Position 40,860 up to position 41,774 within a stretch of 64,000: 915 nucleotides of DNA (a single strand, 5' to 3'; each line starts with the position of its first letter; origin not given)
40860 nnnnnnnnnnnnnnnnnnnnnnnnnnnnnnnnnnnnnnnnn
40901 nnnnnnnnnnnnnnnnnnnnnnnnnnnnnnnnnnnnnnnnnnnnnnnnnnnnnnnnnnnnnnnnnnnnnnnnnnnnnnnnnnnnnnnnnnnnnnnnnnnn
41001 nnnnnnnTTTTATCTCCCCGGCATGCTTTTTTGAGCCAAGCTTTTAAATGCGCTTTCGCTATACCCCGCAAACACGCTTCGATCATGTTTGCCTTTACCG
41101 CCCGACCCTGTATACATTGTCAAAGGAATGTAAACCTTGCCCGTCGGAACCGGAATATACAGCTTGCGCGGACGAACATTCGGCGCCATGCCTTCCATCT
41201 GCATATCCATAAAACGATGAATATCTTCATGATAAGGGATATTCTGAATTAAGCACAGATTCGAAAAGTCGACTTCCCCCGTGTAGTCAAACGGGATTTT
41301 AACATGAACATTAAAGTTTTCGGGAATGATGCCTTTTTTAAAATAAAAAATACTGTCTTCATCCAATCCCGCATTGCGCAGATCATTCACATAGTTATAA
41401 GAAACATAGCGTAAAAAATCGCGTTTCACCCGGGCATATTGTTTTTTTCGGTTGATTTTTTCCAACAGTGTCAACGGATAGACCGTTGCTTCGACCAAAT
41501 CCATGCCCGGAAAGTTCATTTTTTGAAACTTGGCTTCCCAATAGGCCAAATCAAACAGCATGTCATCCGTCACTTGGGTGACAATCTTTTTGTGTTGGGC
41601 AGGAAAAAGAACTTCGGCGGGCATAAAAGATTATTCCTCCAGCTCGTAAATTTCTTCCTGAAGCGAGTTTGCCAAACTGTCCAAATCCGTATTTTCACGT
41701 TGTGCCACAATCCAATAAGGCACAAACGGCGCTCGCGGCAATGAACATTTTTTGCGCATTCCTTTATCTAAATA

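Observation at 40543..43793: Orphan type IV coupling protein followed by a candidate toxin / SUKH-like immunity pair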

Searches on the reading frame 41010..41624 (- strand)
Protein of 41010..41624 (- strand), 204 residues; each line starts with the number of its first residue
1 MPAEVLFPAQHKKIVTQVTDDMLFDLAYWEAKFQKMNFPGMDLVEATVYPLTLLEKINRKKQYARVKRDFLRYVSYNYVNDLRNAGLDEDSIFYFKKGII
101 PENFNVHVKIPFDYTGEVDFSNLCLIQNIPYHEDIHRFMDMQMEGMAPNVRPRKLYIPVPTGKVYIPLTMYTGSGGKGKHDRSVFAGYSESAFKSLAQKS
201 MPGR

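Call 3: search_protein_families(library=pfam, proteins=[window:41010-41624:-], max_evalue=0.1)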
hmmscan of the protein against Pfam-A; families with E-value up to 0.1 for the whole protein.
window:41010-41624:- (204 aa): 0 families

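Call 4: search_protein_families(library=ncbifam, proteins=[window:41010-41624:-], max_evalue=0.1)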
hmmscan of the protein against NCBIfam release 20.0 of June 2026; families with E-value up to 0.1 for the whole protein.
window:41010-41624:- (204 aa): 0 families

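Call 7: search_solved_structures(query=window:41010-41624:-, max_evalue=10, show_alignments=2)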
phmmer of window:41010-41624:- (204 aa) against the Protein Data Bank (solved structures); distinct sequences matched with E-value up to 10: 3.
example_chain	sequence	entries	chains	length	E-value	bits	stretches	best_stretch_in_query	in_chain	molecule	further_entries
9crp_G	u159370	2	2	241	0.51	13.3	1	130-167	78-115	CRISPR system aCascade subunit Cas5 1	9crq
9cp1_G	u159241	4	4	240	0.53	13.3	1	130-167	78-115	CRISPR system aCascade subunit Cas5 1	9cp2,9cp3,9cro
3hoe_A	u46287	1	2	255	0.97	12.4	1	65-127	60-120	TbpB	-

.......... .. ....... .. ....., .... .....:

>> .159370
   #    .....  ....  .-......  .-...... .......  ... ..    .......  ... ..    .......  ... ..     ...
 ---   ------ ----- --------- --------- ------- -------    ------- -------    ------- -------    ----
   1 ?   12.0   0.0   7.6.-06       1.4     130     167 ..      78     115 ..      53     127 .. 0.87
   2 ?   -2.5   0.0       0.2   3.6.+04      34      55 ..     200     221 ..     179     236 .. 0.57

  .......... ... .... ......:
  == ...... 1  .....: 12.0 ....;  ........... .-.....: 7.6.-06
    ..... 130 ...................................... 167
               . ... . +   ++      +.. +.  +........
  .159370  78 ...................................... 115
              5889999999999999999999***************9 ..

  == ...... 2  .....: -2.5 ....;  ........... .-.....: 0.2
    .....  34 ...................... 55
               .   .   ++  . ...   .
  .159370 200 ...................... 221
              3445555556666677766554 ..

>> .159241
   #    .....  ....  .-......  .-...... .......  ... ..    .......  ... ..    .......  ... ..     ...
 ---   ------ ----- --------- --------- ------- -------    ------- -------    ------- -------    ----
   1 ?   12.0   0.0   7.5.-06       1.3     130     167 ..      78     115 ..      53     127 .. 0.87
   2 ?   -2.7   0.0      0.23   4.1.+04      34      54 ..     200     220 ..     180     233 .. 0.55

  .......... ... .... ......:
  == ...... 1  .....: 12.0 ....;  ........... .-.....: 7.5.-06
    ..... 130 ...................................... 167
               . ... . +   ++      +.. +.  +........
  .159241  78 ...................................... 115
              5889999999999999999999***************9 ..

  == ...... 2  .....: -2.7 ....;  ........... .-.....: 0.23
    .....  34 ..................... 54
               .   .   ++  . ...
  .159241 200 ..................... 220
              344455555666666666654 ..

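Call 11: find_homologous_proteins(query=window:41010-41624:-, max_evalue=0.001)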
Query window:41010-41624:- (204 aa): 57 proteins with E <= 0.001 among 78 candidates.
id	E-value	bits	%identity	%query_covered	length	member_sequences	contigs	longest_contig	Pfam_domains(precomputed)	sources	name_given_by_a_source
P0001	1.8e-127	441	93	100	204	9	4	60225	-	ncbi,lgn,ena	-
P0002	7.1e-117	406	85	100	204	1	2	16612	-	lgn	-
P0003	3.0e-110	385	82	99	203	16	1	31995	-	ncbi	-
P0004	2.7e-105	369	79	100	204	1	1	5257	-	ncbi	-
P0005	3.9e-104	365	78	100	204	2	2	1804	-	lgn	-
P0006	4.5e-104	365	77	100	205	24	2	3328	-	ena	-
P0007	2.1e-103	362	76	99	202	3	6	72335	-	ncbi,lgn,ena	-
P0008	3.4e-102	358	77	100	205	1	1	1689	-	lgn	-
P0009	2.7e-101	356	75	100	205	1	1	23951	-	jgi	-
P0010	2.7e-101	356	75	100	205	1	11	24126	-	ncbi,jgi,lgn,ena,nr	ncbi:MAG: hypothetical protein E7013_05095 [Alphaproteobacteria bacterium]|nr:hypothetical protein [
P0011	4.2e-101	355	77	98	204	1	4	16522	-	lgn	-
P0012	4.3e-101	355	77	98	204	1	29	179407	-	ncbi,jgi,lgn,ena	-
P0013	7.8e-101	354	75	100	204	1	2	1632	-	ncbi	-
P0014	8.0e-101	354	77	98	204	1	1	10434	-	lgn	-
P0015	8.2e-101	354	77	98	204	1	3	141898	-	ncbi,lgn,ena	-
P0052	2.9e-56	208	52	88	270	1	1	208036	-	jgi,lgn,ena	jgi:hypothetical protein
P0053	2.1e-53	199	48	87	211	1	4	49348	-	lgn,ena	-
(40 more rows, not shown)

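Call 12: find_encoding_contigs(protein=P0052, flank=10000, max_places=2)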
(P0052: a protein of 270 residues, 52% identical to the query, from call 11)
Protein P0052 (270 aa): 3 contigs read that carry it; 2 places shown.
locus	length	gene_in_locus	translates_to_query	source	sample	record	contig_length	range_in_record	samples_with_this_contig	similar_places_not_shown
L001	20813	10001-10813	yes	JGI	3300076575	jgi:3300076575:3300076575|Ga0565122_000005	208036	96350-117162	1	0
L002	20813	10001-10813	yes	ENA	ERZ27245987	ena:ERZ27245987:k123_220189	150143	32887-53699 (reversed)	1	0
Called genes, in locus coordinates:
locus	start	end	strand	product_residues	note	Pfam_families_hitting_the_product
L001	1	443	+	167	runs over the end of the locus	PF01252:Peptidase_A8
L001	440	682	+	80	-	-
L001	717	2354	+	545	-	PF00342:PGI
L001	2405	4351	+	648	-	PF02518:HATPase_c (weak), PF13589:HATPase_c_3, PF01119:DNA_mis_repair, PF08676:MutL_C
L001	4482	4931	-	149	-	PF13441:Gly-zipper_YMGG (faint), PF05433:Rick_17kDa_Anti (weak), PF13488:Gly-zipper_Omp (weak)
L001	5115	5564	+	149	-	PF00830:Ribosomal_L28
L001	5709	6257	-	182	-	PF00226:DnaJ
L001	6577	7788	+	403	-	-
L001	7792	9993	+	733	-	PF02534:T4SS-DNA_transf, PF10412:TrwB_AAD_bind, PF12696:TraG-D_C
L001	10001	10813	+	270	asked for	-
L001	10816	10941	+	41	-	-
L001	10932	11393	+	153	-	-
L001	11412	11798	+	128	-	-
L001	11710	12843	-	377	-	PF03702:AnmK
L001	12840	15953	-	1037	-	PF13116:YhdP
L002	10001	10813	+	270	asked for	-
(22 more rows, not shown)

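Call 13: find_encoding_contigs(protein=P0053, flank=10000, max_places=2)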
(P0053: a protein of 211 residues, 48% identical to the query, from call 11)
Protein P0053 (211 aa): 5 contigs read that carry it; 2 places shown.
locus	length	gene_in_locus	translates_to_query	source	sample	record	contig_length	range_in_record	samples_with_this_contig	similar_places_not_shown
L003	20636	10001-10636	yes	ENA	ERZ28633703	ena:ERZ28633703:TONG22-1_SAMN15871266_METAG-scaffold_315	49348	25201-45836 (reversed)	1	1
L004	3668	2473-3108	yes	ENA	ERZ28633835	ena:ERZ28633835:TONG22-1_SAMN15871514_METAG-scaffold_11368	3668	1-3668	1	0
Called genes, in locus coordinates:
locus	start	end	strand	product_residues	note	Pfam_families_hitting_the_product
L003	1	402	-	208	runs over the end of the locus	PF14622:Ribonucleas_3_3, PF00636:Ribonuclease_3, PF00035:dsrm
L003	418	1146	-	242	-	PF10502:Peptidase_S26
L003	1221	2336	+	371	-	PF01702:TGT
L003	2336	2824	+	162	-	PF05258:DciA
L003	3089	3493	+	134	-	-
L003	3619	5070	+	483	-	-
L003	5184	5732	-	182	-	PF00226:DnaJ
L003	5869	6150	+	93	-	PF13467:RHH_4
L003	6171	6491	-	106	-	-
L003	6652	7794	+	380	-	-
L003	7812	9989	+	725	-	PF02534:T4SS-DNA_transf, PF10412:TrwB_AAD_bind, PF12696:TraG-D_C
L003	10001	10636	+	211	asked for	-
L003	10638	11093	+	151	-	-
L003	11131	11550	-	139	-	-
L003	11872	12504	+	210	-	PF00702:Hydrolase, PF12710:HAD (weak), PF13419:HAD_2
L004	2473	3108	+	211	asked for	-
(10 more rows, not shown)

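Call 14: find_encoding_contigs(protein=P0012, flank=10000, max_places=2)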
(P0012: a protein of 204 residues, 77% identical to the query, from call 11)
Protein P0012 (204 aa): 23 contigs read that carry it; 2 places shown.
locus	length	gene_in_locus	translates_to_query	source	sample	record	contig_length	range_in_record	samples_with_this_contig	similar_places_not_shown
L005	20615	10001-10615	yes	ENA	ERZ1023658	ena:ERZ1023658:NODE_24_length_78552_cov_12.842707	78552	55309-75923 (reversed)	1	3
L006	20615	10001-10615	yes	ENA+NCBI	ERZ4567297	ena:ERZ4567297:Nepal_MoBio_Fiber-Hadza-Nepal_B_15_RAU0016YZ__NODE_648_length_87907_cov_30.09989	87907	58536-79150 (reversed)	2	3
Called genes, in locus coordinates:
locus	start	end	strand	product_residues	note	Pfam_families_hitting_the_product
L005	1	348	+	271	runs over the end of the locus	PF01551:Peptidase_M23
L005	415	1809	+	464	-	PF00133:tRNA-synt_1 (faint), PF01406:tRNA-synt_1e, PF09334:tRNA-synt_1g (weak), PF09190:DALR_2, PF23493:CysS_C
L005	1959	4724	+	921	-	-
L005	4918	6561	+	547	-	PF06418:CTP_synth_N, PF00117:GATase, PF07722:Peptidase_C26 (weak)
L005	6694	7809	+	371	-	-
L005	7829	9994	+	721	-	PF02534:T4SS-DNA_transf, PF10412:TrwB_AAD_bind, PF12696:TraG-D_C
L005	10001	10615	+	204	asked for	-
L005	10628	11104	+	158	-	-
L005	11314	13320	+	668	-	PF17297:PEPCK_N, PF00821:PEPCK_GTP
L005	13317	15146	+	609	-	PF01541:GIY-YIG, PF27096:UvrC_M, PF02151:UVR (weak), PF22920:UvrC_RNaseH, PF08459:UvrC_RNaseH_dom, PF12826:HHH_2, PF14520:HHH_5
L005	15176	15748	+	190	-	PF01066:CDP-OH_P_transf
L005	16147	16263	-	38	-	PF01165:Ribosomal_S21 (weak)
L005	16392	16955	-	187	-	PF01281:Ribosomal_L9_N, PF03948:Ribosomal_L9_C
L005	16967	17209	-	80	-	PF01084:Ribosomal_S18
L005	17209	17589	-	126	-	PF01250:Ribosomal_S6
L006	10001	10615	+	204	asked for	-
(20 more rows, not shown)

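Call 22: search_solved_structures(query=A2, max_evalue=10, show_alignments=3)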
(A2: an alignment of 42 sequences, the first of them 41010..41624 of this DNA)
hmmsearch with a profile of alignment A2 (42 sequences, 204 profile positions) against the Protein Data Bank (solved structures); distinct sequences matched with E-value up to 10: 4.
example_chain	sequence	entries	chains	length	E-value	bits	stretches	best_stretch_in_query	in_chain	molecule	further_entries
9crp_G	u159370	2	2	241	0.087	15.6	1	130-169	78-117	CRISPR system aCascade subunit Cas5 1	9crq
9cp1_G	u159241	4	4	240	0.087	15.6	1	130-169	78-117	CRISPR system aCascade subunit Cas5 1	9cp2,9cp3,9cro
8cwy_A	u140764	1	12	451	0.13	15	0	65-96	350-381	T32-15-1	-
8cws_A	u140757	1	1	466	0.15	14.8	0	65-96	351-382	F4132-2 Chain A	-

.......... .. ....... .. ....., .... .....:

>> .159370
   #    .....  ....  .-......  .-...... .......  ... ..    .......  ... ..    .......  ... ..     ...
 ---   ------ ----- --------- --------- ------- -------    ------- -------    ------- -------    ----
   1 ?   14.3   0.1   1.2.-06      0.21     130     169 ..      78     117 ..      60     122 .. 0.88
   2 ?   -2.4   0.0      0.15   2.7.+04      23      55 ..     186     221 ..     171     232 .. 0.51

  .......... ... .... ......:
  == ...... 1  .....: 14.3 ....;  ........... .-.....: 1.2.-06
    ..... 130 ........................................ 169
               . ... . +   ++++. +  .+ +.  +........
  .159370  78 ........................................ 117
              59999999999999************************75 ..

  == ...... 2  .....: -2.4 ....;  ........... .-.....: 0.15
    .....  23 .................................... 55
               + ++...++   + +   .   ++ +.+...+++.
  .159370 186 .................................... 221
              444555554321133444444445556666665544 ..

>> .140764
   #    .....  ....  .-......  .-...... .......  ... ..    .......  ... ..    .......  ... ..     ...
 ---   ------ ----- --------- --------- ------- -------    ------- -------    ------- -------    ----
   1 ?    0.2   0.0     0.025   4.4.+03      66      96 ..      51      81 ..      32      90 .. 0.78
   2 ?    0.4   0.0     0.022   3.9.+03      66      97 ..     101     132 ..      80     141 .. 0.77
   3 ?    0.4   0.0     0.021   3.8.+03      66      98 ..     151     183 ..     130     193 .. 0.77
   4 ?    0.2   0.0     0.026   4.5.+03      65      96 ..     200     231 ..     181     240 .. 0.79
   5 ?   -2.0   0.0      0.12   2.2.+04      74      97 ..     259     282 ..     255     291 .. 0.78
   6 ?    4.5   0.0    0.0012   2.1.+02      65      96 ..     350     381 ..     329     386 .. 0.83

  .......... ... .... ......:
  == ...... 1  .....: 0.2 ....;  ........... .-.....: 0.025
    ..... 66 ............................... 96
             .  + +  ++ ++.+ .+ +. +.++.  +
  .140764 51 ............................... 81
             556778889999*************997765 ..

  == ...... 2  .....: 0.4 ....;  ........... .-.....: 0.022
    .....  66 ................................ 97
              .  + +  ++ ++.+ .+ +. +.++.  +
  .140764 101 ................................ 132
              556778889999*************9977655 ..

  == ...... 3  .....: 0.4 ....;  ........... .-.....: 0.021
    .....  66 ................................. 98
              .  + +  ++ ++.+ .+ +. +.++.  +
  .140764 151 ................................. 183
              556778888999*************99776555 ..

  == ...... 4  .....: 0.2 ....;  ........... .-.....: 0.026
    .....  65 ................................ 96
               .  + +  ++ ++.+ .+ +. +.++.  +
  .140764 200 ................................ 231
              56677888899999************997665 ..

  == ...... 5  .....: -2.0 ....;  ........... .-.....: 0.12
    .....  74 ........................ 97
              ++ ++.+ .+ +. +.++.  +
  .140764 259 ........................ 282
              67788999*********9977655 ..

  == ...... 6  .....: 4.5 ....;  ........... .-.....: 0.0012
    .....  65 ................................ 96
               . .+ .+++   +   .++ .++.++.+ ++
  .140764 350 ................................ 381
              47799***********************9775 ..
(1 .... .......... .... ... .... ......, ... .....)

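Call 30: predict_structure(alignment_id=A2)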
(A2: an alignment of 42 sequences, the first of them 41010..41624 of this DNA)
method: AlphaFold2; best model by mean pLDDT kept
length: 204 residues; sequences in the alignment: 42
mean_pLDDT: 80.1   pTM: 0.71
mean pLDDT of the five models: 80.1, 79.7, 79.6, 78.5, 77.0
residues with pLDDT >= 90: 105; 70-90: 48; 50-70: 14; < 50: 37
segments of 3 or more residues with pLDDT < 50: 1-4, 6-8, 170-185, 187-192, 199-204
pLDDT, mean of each block of 10 residues (from residue 1): 46 77 93 93 92 88 93 94 88 91 91 90 91 94 92 95 79 37 44 48 42
secondary structure, 60 per line:
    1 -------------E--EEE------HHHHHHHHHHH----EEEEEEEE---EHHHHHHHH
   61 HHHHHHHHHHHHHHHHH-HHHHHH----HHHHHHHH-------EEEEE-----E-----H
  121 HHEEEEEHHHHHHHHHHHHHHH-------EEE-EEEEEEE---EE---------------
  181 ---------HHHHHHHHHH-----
elements in order: E17-19 H26-36 E41-48 H53-77 H79-84 H89-96 E104-108 E123-127 H128-142 E150-152 E154-160 H190-199

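Call 36: search_protein_families(library=padloc, proteins=[window:41010-41624:-], max_evalue=0.1)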
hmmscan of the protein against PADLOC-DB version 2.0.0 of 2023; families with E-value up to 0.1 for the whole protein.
window:41010-41624:- (204 aa): 0 families

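Call 38: find_related_loci(query=A2, collection=genome_contigs, flank=10000)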
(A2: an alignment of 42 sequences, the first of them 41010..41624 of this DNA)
Query A2 (204 aa) in genome_contigs; peptide patterns used: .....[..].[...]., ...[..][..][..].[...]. (x = any residue, [..] = any of these).
137 stretches matched a pattern; 78 encode a relative of the query (tblastn E <= 1e-3); 77 distinct loci.
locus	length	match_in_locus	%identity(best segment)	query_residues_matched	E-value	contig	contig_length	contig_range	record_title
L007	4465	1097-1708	97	1-204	1e-138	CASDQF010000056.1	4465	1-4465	uncultured Alphaproteobacteria bacterium isolate SI.O49.metabat-bins.29 genome assembly, contig: SI.O49.metabat-bins.29.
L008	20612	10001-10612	93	1-204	8e-132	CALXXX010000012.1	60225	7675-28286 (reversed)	MAG: uncultured Alphaproteobacteria bacterium isolate E27__bin304 genome assembly, contig: E27__k127_4861273, whole geno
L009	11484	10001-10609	81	1-203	9e-115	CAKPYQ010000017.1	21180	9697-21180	MAG: uncultured Alphaproteobacteria bacterium isolate REFINED_METABAT215_TOP10_CONTIGS_1500_ASSEMBLY_K77_MERGED__Hadza_M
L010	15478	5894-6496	82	4-204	5e-115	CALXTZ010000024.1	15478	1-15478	MAG: uncultured Alphaproteobacteria bacterium isolate BRZ_AF__bin11 genome assembly, contig: BRZ_AF__NODE_5934_length_15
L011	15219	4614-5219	81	3-204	2e-113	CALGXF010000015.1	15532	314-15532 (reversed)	MAG TPA_asm: uncultured Alphaproteobacteria bacterium isolate ERR1995250_bin.62_CONCOCT_v1.1_MAG genome assembly, contig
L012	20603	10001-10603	81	3-204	3e-112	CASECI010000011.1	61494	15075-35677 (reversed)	uncultured Alphaproteobacteria bacterium isolate CO.O44.metabat-bins.45 genome assembly, contig: CO.O44.metabat-bins.45.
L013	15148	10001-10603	76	4-204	2e-107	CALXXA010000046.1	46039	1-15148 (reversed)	MAG: uncultured Alphaproteobacteria bacterium isolate E30__bin278 genome assembly, contig: E30__k127_2966777, whole geno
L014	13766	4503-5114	74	1-204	2e-106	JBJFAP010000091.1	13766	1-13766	MAG: Alphaproteobacteria bacterium isolate LOHA09_bin.005 NODE_2469_length_13766_cov_4.805266, whole genome shotgun sequ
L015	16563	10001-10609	75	1-203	2e-105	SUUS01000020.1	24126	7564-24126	MAG: Alphaproteobacteria bacterium isolate SIG52 NODE_40627_length_24126_cov_5.621151, whole genome shotgun sequence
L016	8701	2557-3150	77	5-204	2e-104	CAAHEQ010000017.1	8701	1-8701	MAG TPA_asm: Alphaproteobacteria bacterium, isolate HGM16760, WGS project CAAHEQ010000000 data, contig: SRS882242_20_k99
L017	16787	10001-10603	74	3-204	8e-104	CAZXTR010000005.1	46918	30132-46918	MAG TPA_asm: uncultured Lactobacillales bacterium isolate SRP263991_co3_209 genome assembly, contig: NODE_490_length_469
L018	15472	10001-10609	73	1-203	3e-101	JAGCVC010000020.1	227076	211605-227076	MAG: Alphaproteobacteria bacterium isolate RGIG10150 Yak_Rumen-4__c2118308, whole genome shotgun sequence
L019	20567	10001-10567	58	15-203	8e-76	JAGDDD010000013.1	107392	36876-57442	MAG: Alphaproteobacteria bacterium isolate RGIG10359 Yak_Rumen.Co__c1838065, whole genome shotgun sequence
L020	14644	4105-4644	57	25-204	2e-70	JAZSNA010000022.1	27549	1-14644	MAG: Alphaproteobacteria bacterium isolate T1900044552_TS20190018.MAGScoT_cleanbin_000020 SGB_252_k141_2149989, whole ge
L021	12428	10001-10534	55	27-204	2e-67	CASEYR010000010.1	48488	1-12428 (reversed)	uncultured Alphaproteobacteria bacterium isolate B5_L1_362362_idba_bin.105 genome assembly, contig: B5_L1_362362_idba_bi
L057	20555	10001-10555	49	19-204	1e-56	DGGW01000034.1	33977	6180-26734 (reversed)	MAG TPA_asm: Alphaproteobacteria bacterium UBA3864 UBA3864_contig_45662, whole genome shotgun sequence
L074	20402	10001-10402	33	32-165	5e-22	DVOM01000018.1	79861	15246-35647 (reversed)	MAG TPA_asm: Candidatus Scatocola faecigallinarum isolate 2846 CHK22__C116931_L79861_ERR2241687, whole genome shotgun se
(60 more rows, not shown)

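Call 45: search_protein_families(library=pfam, alignment_id=A5, max_evalue=10)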
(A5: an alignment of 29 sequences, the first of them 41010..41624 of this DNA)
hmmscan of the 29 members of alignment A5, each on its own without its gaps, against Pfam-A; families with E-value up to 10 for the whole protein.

A. member 1, window:41010-41624:- (204 aa): 0 families

B. families by the number of members that match (of 29 scanned): 8 families
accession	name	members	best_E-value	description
PF09602.15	PhaP_Bmeg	1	0.0013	Polyhydroxyalkanoic acid inclusion protein (PhaP_Bmeg)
PF03340.19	Pox_Rif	1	0.06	Poxvirus rifampicin resistance protein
PF08788.16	NHR2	1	0.17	NHR2 domain like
PF19880.4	DUF6353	1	0.17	Family of unknown function (DUF6353)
PF10120.14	ThiN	1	0.18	Thiamine-phosphate synthase ThiN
PF12842.12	DUF3819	1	0.2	CCR4-Not complex, Not1 subunit, domain of unknown function DUF3819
PF09243.16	Rsm22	1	0.29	Mitochondrial small ribosomal subunit Rsm22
PF15884.10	QIL1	1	6.4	MICOS complex subunit MIC13, QIL1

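Call 65: search_protein_families(library=pfam, proteins=[L074:789-1658:-, L074:1734-2720:-, L074:3098-4069:+, L074:4158-5654:+, L074:5651-6145:+, L074:11530-13377:-, L074:14806-16029:+, L057:841-3048:-, L057:2939-4072:+, L057:4932-5969:+], max_evalue=0.01)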
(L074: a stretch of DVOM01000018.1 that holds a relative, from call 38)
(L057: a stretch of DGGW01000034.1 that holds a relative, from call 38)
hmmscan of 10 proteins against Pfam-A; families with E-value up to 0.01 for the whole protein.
L074:789-1658:- (289 aa): 3 families
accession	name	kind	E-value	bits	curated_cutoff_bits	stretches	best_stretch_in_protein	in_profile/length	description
PF04542.20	Sigma70_r2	-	5.1e-17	61.9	24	1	55-121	1-67/71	Sigma-70 region 2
PF04545.22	Sigma70_r4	-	9.2e-09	35.1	24.1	1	234-285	1-50/50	Sigma-70, region 4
PF00140.25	Sigma70_r1_2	-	4.1e-06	27.1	22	1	20-47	5-32/34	Sigma-70 factor, region 1.2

L074:1734-2720:- (328 aa): 2 families
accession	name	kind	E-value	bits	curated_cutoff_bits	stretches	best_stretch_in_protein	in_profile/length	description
PF00849.27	PseudoU_synth_2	-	1.8e-35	122.9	26.8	1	95-252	1-152/152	RNA pseudouridylate synthase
PF01479.30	S4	-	4.3e-12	46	22.8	1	21-67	1-47/48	S4 domain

L074:3098-4069:+ (323 aa): 0 families

L074:4158-5654:+ (498 aa): 0 families

L074:5651-6145:+ (164 aa): 0 families

L074:11530-13377:- (615 aa): 4 families
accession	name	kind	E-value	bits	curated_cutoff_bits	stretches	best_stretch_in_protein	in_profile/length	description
PF00122.25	E1-E2_ATPase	-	7.7e-50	169.4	28.1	1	115-295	3-181/181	E1-E2 ATPase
PF00702.32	Hydrolase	-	1.5e-25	91.1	26.4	1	313-522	3-191/191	haloacid dehalogenase-like hydrolase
PF08282.18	Hydrolase_3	-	4.8e-05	23.6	20.9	1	487-555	187-255/255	haloacid dehalogenase-like hydrolase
PF12710.13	HAD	-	8.9e-05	23.4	27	1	437-518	86-188/189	haloacid dehalogenase-like hydrolase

L074:14806-16029:+ (407 aa): 3 families
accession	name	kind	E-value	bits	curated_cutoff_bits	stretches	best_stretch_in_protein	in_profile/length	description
PF00768.25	Peptidase_S11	-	2.3e-56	191.4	27.6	1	32-252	11-238/239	D-alanyl-D-alanine carboxypeptidase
PF13354.11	Beta-lactamase2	-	6e-15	55.6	22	1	42-183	8-147/214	Beta-lactamase enzyme family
PF05036.18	SPOR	-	4.1e-07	30.7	21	1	311-388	3-75/76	SPOR domain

L057:841-3048:- (735 aa): 1 family
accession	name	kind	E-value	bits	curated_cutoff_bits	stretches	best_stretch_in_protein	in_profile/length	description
PF04610.19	TrbL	-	1.2e-05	25.7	25.9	1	211-386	19-184/215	TrbL/VirB6 plasmid conjugal transfer protein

L057:2939-4072:+ (377 aa): 0 families

L057:4932-5969:+ (345 aa): 0 families
